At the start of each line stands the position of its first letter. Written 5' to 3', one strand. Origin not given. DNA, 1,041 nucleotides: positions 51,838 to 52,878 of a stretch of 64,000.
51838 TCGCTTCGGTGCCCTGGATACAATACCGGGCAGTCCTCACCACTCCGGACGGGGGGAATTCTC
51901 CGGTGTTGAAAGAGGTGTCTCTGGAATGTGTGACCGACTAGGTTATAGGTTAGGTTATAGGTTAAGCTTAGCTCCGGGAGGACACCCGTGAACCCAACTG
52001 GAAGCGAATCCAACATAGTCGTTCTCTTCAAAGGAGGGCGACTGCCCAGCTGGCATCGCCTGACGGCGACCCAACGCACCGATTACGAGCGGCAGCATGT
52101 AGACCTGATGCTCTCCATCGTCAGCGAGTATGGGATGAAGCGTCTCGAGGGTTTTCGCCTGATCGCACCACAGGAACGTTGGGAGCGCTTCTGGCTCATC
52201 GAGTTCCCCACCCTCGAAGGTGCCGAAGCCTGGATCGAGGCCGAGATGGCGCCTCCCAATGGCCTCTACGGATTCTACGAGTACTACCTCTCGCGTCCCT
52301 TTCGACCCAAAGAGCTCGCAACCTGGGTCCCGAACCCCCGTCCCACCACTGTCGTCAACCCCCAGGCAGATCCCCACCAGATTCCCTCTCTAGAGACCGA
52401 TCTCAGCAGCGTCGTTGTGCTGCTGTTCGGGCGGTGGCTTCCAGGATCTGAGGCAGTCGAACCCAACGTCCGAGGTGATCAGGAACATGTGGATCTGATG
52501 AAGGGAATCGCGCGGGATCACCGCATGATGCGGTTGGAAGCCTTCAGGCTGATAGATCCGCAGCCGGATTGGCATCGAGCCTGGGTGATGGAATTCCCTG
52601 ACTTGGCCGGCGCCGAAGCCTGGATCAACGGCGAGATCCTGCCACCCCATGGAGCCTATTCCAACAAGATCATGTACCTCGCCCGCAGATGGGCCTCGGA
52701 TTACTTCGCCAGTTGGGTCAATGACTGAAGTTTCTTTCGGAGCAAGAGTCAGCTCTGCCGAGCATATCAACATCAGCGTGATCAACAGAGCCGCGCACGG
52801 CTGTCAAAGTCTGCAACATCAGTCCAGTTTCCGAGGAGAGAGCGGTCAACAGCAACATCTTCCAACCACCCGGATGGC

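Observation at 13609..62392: Hyper-expanded family of secreted Asp-box beta-propeller proteins with a near-invariant C-terminus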

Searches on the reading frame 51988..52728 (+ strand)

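Call 48: search_protein_families(library=pfam, proteins=[window:51988-52728:+], max_evalue=0.01)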
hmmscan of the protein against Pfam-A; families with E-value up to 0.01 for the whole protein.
window:51988-52728:+ (246 aa): 2 families
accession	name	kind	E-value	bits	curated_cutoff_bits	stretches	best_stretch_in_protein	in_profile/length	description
PF07045.17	DUF1330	-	0.0013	19.5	23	0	185-214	40-69/94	Domain of unknown function (DUF1330)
PF03795.20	YCII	-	0.0068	17.3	24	0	68-98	60-90/95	YCII-related domain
